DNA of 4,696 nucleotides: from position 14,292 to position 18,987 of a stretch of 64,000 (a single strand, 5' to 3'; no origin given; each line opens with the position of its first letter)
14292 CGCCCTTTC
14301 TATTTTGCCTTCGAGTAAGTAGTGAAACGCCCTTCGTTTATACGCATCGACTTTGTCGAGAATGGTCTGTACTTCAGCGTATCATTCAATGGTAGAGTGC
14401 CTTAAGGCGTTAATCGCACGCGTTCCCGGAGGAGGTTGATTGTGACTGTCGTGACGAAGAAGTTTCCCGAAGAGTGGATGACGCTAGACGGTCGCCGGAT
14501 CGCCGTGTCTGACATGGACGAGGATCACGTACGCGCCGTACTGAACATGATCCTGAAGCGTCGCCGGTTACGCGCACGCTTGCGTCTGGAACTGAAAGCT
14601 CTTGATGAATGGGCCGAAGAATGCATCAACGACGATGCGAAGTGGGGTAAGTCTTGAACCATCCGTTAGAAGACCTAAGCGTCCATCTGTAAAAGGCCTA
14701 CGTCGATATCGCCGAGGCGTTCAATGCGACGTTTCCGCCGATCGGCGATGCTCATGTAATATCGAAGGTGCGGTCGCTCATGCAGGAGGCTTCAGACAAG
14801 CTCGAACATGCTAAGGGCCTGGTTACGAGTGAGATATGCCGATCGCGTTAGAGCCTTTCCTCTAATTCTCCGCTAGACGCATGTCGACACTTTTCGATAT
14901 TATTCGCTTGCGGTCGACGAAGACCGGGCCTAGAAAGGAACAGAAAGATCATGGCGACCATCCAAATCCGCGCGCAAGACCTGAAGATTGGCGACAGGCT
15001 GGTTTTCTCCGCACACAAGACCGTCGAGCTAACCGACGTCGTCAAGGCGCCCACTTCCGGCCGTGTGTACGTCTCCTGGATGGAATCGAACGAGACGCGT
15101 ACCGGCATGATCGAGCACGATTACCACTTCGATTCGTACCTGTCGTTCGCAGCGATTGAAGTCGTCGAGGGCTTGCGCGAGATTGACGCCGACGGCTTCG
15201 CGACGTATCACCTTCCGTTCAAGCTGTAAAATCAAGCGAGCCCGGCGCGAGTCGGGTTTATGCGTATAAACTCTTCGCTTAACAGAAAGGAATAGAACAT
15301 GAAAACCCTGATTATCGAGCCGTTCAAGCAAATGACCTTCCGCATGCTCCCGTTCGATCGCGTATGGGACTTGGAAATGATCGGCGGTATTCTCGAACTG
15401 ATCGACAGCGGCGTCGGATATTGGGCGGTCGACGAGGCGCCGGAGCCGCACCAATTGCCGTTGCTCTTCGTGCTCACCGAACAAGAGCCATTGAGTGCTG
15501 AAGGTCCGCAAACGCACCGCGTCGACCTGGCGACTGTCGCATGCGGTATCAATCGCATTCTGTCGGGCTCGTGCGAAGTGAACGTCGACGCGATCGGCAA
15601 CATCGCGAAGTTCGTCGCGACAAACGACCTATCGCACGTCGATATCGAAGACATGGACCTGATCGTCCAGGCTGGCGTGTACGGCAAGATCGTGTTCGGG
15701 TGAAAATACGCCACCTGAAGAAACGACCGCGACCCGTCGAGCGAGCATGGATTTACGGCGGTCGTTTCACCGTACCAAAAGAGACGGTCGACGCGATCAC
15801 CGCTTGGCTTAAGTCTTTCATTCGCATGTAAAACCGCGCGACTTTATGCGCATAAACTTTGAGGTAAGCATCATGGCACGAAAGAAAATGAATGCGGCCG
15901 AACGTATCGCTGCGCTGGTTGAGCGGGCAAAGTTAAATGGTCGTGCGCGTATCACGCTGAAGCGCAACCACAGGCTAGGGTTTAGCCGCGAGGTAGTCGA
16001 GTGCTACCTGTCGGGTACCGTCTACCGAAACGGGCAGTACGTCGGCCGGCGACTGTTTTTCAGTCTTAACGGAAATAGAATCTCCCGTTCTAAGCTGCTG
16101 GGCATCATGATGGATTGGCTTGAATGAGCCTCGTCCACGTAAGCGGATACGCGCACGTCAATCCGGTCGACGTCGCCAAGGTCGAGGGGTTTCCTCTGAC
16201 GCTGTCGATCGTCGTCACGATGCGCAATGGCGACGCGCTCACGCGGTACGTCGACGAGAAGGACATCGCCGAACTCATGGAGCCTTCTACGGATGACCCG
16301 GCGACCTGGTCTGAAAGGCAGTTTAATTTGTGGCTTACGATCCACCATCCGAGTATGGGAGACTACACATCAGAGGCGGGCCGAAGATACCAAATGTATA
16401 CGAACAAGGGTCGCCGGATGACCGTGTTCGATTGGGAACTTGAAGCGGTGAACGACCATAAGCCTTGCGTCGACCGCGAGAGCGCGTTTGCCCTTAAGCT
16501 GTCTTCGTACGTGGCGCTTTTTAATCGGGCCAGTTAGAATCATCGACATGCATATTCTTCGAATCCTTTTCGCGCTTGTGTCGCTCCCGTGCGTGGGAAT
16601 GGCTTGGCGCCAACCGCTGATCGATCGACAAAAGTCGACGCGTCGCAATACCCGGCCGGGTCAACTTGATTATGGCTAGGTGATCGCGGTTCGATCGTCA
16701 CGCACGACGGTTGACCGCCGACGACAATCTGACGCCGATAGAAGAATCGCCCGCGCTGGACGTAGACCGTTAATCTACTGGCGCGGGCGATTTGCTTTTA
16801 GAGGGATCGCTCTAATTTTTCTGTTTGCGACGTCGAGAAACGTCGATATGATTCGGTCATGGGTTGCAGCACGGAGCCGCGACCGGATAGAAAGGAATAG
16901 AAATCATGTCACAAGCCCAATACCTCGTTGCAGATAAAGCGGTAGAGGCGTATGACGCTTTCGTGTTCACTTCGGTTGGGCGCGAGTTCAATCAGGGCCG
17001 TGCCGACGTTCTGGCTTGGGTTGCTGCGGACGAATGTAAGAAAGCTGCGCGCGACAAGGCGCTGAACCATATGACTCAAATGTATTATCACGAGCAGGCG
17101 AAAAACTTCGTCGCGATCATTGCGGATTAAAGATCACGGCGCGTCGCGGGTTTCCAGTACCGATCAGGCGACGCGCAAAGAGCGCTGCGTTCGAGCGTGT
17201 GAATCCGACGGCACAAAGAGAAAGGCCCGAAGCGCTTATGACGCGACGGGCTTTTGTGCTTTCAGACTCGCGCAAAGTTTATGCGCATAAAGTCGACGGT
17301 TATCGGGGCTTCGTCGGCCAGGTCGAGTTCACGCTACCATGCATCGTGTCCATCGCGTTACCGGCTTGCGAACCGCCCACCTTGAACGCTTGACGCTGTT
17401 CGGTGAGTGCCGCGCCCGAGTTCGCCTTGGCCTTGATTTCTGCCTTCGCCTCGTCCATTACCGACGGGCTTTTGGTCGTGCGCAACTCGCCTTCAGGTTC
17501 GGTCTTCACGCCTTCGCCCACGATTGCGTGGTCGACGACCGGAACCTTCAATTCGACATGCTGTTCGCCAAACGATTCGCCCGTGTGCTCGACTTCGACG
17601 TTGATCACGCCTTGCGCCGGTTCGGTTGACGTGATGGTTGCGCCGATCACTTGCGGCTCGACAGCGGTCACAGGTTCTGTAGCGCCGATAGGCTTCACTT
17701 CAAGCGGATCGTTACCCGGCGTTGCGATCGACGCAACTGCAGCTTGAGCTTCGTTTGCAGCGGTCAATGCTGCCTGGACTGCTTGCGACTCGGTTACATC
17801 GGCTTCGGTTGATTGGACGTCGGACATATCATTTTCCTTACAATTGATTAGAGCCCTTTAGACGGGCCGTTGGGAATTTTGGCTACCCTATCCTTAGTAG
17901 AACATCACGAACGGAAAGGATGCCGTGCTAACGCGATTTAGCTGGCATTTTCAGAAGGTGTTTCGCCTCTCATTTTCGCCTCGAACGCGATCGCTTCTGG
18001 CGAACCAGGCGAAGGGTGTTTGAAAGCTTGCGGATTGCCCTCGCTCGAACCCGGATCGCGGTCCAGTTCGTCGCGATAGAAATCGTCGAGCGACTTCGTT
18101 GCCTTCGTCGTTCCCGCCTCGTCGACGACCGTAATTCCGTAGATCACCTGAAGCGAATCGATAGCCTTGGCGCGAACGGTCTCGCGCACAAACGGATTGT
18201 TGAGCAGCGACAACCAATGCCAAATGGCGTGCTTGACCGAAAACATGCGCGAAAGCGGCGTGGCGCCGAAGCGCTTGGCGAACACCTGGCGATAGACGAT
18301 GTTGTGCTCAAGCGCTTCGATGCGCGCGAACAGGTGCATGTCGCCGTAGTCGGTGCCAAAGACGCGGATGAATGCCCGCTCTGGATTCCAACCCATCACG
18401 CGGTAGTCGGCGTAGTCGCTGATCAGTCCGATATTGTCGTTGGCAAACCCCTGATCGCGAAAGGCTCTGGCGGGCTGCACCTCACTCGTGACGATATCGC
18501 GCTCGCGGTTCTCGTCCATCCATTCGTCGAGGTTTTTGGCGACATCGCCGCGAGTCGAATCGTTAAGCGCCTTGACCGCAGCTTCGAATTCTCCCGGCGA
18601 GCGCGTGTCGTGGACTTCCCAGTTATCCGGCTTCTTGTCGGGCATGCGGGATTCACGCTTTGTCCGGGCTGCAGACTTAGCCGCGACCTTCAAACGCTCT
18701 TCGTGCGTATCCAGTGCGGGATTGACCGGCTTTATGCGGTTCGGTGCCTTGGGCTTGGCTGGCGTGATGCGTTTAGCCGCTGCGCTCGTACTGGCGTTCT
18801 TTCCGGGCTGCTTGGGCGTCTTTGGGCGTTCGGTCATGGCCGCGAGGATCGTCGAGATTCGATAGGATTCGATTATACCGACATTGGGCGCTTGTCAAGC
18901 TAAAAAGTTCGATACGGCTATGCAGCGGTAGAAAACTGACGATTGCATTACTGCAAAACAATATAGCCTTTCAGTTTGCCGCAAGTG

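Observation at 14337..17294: Second regulatory class: the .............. palindrome, including a 22-nt identical copy in opposite orientation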

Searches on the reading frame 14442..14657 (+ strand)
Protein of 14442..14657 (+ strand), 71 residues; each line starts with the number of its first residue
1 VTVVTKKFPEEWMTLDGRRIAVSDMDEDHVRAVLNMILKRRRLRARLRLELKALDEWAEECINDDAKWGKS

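Call 12: search_protein_families(library=phrogs, proteins=[window:14442-14657:+], max_evalue=0.01)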
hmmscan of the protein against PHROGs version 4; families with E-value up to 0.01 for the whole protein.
window:14442-14657:+ (71 aa): 1 family
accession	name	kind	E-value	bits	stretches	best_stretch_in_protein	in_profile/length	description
phrog_21021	-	unknown function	0.0036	18.6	1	11-42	4-35/98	-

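Call 47: search_protein_families(library=pfam, proteins=[window:14442-14657:+], max_evalue=0.01)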
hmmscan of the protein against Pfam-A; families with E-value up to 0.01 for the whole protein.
window:14442-14657:+ (71 aa): 0 families

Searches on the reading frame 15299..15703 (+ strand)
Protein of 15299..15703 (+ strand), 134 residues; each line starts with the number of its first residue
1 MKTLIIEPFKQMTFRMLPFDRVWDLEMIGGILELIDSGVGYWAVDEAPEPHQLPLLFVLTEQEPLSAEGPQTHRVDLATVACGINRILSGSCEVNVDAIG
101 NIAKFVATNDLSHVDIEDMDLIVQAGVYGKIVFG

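Call 12: search_protein_families(library=phrogs, proteins=[window:15299-15703:+], max_evalue=0.01)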
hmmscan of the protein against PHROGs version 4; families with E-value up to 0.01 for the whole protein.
window:15299-15703:+ (134 aa): 1 family
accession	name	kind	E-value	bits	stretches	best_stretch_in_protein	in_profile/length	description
phrog_2355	-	unknown function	6.8e-09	37.3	1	38-134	27-146/146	-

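Call 47: search_protein_families(library=pfam, proteins=[window:15299-15703:+], max_evalue=0.01)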
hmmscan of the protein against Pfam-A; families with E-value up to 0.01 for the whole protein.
window:15299-15703:+ (134 aa): 0 families

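Call 106: search_solved_structures(query=window:15299-15703:+, max_evalue=1)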
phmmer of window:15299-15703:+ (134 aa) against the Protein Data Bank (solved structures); distinct sequences matched with E-value up to 1: 0.

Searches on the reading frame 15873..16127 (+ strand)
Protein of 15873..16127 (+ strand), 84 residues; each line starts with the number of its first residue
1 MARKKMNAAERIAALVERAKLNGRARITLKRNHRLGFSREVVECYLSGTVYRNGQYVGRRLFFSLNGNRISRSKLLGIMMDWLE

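Call 12: search_protein_families(library=phrogs, proteins=[window:15873-16127:+], max_evalue=0.01)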
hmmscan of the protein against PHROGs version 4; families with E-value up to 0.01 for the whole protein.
window:15873-16127:+ (84 aa): 0 families

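Call 47: search_protein_families(library=pfam, proteins=[window:15873-16127:+], max_evalue=0.01)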
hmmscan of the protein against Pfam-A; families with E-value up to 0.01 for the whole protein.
window:15873-16127:+ (84 aa): 0 families

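Call 100: find_homologous_proteins(query=window:15873-16127:+, max_evalue=0.01)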
Query window:15873-16127:+ (84 aa): 1 proteins with E <= 0.01 among 5 candidates.
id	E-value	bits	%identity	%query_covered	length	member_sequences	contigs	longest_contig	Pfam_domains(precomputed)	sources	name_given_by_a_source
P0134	3.0e-47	175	100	100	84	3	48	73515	-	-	-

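Call 105: search_solved_structures(query=window:15873-16127:+, max_evalue=1)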
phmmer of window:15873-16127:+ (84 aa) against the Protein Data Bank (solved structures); distinct sequences matched with E-value up to 1: 0.

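Call 107: predict_structure(protein=window:15873-16127:+)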
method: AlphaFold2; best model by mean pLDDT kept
length: 84 residues; sequences in the alignment: 1
mean_pLDDT: 83.2   pTM: 0.62
mean pLDDT of the five models: 83.2, 82.4, 81.2, 47.5, 45.5
residues with pLDDT >= 90: 18; 70-90: 58; 50-70: 7; < 50: 1
segments of 3 or more residues with pLDDT < 50: none
pLDDT, mean of each block of 10 residues (from residue 1): 72 89 88 75 86 89 90 85 63
secondary structure, 60 per line:
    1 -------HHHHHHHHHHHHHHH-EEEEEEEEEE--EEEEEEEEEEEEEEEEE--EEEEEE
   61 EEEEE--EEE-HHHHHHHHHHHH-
elements in order: H8-22 E24-33 E36-52 E55-65 E68-70 H72-83

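Call 109: fold_search(model_id=the predicted structure, library=pdb)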
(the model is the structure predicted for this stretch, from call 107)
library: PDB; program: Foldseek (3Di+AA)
matches with E <= 10: 672; with E <= 0.001: 0
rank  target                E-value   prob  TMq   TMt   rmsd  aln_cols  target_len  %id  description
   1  9jvc_MODEL_1_A        1.8e-01  0.18  0.19  0.20  10.8        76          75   12  Solution Structure of DRB2 dsRBD1 (released 2025-06-18)
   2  8xsa_B                2.1e-01  0.77  0.38  0.13   8.2        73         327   14  Crystal structure of the DNA-bound AHR-ARNT heterodimer in complex with Indigo (released 2025-01-15)
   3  7vni_A                2.3e-01  0.69  0.36  0.28   9.2        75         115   13  AHR-ARNT PAS-B heterodimer (released 2022-04-13)
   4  9r2r_A                2.6e-01  0.20  0.23  0.16  11.0        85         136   12  De novo designed M7 protein fold (released 2025-05-14)
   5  2pww                  2.8e-01  0.35  0.28  0.23  10.1        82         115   13  Crystal structure of ABC2387 from Bacillus clausii (released 2007-05-22)
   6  5nwm_MODEL_1_A        2.9e-01  0.77  0.40  0.28   6.4        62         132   13  Insight into the molecular recognition mechanism of the coactivator NCoA1 by STAT6 (released 2017-12-06)
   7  3osm                  2.9e-01  0.47  0.37  0.29   7.6        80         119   18  Structure of the Kinase Associated Domain-1 (KA1) from Kcc4p (released 2010-12-22)
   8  7vna                  3.1e-01  0.63  0.36  0.29   9.3        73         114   14  drosophlia AHR PAS-B domain (released 2022-04-13)
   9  8xsb_B                3.5e-01  0.60  0.37  0.12   8.2        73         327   14  Crystal structure of the DNA-bound AHR-ARNT heterodimer in complex with Indirubin (released 2025-01-15)
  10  7jrj_A                3.7e-01  0.16  0.24  0.11   9.1        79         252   19  Chlamydomonas reinhardtii radial spoke head and neck (recombinant) (released 2020-12-16)
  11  4ywz_A                4.2e-01  0.75  0.36  0.23   4.4        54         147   15  Crystal structure of the extracellular receptor domain of the essential sensor kinase WalK from Staphylococcus aureus (released 2016-03-30)
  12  4ywz_B                4.2e-01  0.72  0.35  0.23   4.5        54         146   11  Crystal structure of the extracellular receptor domain of the essential sensor kinase WalK from Staphylococcus aureus (released 2016-03-30)
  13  2r5x_A                4.4e-01  0.21  0.28  0.24  10.2        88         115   14  Crystal structure of uncharacterized conserved protein YugN from Geobacillus kaustophilus HTA426 (released 2007-09-11)
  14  7dud_A                5.0e-01  0.72  0.36  0.23   4.4        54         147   15  Crystal Structure of erWalK (released 2022-01-19)
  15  5y7w_B                5.3e-01  0.66  0.38  0.31   4.5        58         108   14  Crystal structure of the Nco-A1 PAS-B domain with YL-2 (released 2017-11-15)
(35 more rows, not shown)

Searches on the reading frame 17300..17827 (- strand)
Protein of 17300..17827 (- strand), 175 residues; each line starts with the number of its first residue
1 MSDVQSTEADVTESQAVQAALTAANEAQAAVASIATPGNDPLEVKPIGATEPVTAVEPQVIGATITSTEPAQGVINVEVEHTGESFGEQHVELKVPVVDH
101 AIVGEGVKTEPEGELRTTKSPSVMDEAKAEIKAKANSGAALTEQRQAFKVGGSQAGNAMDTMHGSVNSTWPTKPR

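Call 12: search_protein_families(library=phrogs, proteins=[window:17300-17827:-], max_evalue=0.01)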
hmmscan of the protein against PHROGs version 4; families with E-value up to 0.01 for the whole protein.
window:17300-17827:- (175 aa): 0 families

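Call 46: search_protein_families(library=pfam, proteins=[window:17300-17827:-], max_evalue=0.01)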
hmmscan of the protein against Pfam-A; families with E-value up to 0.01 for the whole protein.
window:17300-17827:- (175 aa): 0 families

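Call 91: find_homologous_proteins(query=window:17300-17827:-, max_evalue=0.001)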
Query window:17300-17827:- (175 aa): 13 proteins with E <= 0.001 among 345 candidates.
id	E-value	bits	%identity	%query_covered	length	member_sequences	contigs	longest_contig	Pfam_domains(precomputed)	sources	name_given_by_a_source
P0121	3.2e-102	357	100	100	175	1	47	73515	-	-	-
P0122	6.5e-73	262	76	98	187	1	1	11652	-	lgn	-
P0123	6.2e-30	122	44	100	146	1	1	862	-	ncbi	-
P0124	2.1e-28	117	51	100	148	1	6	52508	-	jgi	jgi:hypothetical protein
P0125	1.4e-27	115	46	100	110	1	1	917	-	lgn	-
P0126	3.3e-23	100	46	99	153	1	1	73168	-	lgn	-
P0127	1.3e-21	95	45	100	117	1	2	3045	-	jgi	jgi:hypothetical protein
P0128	2.6e-18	85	55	45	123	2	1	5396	-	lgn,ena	-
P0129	3.9e-14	71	80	23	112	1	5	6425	-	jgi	jgi:hypothetical protein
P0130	1.7e-12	66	45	70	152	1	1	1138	-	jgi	jgi:hypothetical protein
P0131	2.1e-8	52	38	100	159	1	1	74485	-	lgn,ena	-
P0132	2.1e-7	49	56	30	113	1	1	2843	-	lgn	-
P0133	1.7e-6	46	39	100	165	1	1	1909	-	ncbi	-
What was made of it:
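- The window is 64 kb of a genome of about 73.5 kb (call 91).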

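Call 92: find_encoding_contigs(protein=P0131, flank=10000, max_places=1)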
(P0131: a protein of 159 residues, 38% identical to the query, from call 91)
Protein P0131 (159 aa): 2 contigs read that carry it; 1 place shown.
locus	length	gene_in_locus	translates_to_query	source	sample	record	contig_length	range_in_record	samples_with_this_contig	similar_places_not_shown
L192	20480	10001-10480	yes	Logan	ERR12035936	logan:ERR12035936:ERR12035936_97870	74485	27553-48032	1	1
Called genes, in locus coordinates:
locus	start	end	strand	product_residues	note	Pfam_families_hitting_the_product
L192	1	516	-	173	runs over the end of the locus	PF25109:HAD_PNKP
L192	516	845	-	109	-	-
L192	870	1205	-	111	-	-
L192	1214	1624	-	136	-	-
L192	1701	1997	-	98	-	-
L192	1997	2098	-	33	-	-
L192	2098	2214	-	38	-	-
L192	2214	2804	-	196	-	-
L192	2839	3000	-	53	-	-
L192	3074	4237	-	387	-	PF13604:AAA_30, PF13245:AAA_19, PF13538:UvrD_C_2 (weak)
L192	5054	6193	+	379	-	PF16793:RepB_primase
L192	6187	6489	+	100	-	-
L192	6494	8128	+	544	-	PF05272:VapE-like_dom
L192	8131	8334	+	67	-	-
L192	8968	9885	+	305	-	-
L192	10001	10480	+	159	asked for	-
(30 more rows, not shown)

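Call 93: find_encoding_contigs(protein=P0126, flank=10000, max_places=1)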
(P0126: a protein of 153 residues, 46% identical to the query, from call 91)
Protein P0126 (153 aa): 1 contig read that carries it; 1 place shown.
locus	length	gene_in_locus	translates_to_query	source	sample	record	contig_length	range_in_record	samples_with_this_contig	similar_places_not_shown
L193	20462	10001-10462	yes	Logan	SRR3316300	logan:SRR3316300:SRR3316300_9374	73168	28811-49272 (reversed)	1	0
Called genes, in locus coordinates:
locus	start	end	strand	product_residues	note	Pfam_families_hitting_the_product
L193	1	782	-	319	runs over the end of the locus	-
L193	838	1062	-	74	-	-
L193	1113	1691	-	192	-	PF25109:HAD_PNKP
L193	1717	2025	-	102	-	-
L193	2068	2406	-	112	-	-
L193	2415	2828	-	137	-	-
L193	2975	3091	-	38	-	-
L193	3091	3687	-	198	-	-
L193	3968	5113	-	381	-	PF13604:AAA_30, PF13245:AAA_19, PF13538:UvrD_C_2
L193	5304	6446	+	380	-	PF16793:RepB_primase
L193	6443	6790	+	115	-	-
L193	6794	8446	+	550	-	PF05272:VapE-like_dom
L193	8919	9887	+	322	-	-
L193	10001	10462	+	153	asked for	-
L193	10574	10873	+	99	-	-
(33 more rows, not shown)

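Call 103: predict_structure(alignment_id=A4)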
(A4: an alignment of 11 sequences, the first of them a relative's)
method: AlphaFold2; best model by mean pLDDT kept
length: 175 residues; sequences in the alignment: 11
mean_pLDDT: 49.1   pTM: 0.19
mean pLDDT of the five models: 49.1, 47.6, 44.7, 43.5, 38.2
residues with pLDDT >= 90: 0; 70-90: 16; 50-70: 43; < 50: 116
segments of 3 or more residues with pLDDT < 50: 35-45, 47-81, 83-138, 151-160
pLDDT, mean of each block of 10 residues (from residue 1): 63 78 70 49 42 41 40 43 42 42 38 41 46 48 53 47 50 53
secondary structure, 60 per line:
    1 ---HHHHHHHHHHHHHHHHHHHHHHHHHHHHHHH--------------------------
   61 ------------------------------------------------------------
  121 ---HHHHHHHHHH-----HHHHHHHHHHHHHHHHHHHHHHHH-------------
elements in order: H4-34 H124-133 H139-162
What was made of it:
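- On Phage repressor or activator operator: Gene F is disordered (call 103).
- Gene F is acidic and predicted disordered (call 103).
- Tried and rejected: Gene F as the binder: predicted disordered, pLDDT 49 (call 103).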

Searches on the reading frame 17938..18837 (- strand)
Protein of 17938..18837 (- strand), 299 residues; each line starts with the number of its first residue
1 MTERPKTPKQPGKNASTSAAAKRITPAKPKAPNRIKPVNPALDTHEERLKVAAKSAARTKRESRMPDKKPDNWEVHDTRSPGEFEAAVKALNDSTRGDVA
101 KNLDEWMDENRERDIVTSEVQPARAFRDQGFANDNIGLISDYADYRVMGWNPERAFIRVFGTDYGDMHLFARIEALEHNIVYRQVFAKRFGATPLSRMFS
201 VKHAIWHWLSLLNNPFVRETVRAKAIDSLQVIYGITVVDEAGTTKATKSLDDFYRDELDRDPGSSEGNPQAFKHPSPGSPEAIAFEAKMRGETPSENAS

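Call 9: search_protein_families(library=pfam, proteins=[window:17938-18837:-], max_evalue=0.001)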
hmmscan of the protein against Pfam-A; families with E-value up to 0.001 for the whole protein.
window:17938-18837:- (299 aa): 0 families

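Call 12: search_protein_families(library=phrogs, proteins=[window:17938-18837:-], max_evalue=0.01)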
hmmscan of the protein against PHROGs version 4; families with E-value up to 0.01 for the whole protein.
window:17938-18837:- (299 aa): 1 family
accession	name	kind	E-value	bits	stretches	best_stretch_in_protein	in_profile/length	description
phrog_4783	-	unknown function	6.1e-30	105.6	1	119-260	9-150/189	-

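Call 15: find_related_loci(query=window:17938-18837:-, collection=viral_contigs, flank=10000)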
Query window:17938-18837:- (299 aa) in viral_contigs; peptide patterns used: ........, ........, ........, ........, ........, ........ (x = any residue, [..] = any of these).
3 stretches matched a pattern, but none encodes a relative of the query by tblastn (E <= 1e-3).
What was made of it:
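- Tried and rejected: find_related_loci with the 299-aa protein found nothing (call 15).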

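Call 63: search_dna_similar(query=window:17938-18837:-, collection=phages, mode=protein, max_rows=25)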
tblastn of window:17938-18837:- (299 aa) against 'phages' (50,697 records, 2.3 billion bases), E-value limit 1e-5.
Records with a match: 357; places in all: 368; records where one place covers at least 80% of the query: 0.
Best place of each record, by identity: <60% 357.
By first word of the organism name: Pseudomonas 294; Escherichia 27; Serratia 9; Burkholderia 6; Xanthomonas 6; Pbunalikevirus 4; Pantoea 3; Phage 1; Erwinia 1; Shigella 1; and 5 more.
By host as written in the record: Pseudomonas aeruginosa 117; Pseudomonas aeruginosa PAO1 86; Pseudomonas sp. 28; - 27; Escherichia coli 13; Pseudomonas aeruginosa PA14 8; Serratia marcescens 7; Escherichia coli O157:H7 5; and 46 more.
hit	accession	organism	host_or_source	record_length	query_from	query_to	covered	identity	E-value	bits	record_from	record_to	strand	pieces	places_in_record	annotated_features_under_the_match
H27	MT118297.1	Pseudomonas phage Epa20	Pseudomonas sp.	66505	79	257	60%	31.3%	3e-17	87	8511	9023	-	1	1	hypothetical protein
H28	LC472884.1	Pseudomonas phage S50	-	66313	79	257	60%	30.7%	3e-16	85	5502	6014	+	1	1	phage protein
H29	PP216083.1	Pseudomonas phage vB_PaeM_HZ_ZJUPA3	Pseudomonas aeruginosa PAO1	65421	79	257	60%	30.7%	6e-16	84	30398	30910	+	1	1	hypothetical protein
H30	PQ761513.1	Pseudomonas phage PCCM_PaP004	Pseudomonas aeruginosa PAO1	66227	79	257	60%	30.7%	6e-16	84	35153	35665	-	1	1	hypothetical protein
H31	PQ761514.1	Pseudomonas phage PCCM_PaP005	Pseudomonas aeruginosa PAO1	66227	79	257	60%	30.7%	6e-16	84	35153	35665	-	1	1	hypothetical protein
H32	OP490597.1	Serratia phage SMP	Serratia marcescens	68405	76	256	61%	30.2%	6e-12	72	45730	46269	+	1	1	hypothetical protein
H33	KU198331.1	Pseudomonas phage NP3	Pseudomonas aeruginosa PA14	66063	114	257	48%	36.1%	1e-17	89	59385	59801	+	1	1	hypothetical protein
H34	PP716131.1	Pseudomonas phage vB_Pae_SG_Moreira_PyoP2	Pseudomonas sp.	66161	114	257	48%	36.1%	1e-17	89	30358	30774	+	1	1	hypothetical protein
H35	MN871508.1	Pseudomonas phage pasz2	Pseudomonas aeruginosa PAO1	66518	111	257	49%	35.4%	1e-16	86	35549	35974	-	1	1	record has no annotation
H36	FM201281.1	Pseudomonas phage LBL3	Pseudomonas aeruginosa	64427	111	257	49%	35.4%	1e-16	86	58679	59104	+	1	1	hypothetical protein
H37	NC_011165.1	Pseudomonas phage LBL3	Pseudomonas aeruginosa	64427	111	257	49%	35.4%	1e-16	86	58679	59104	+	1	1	hypothetical protein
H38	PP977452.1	Pseudomonas phage vB_PaeM_1648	Pseudomonas aeruginosa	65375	111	257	49%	35.4%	1e-16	86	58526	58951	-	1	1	record has no annotation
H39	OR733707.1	Pseudomonas phage BL1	Pseudomonas aeruginosa PAO1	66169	111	257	49%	35.4%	1e-16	86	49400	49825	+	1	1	hypothetical protein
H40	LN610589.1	Pseudomonas phage vB_PaeM_C1-14_Ab28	Pseudomonas aeruginosa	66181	111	257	49%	35.4%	1e-16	86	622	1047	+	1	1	record has no annotation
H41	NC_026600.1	Pseudomonas phage vB_PaeM_C1-14_Ab28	Pseudomonas aeruginosa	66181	111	257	49%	35.4%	1e-16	86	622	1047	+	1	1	hypothetical protein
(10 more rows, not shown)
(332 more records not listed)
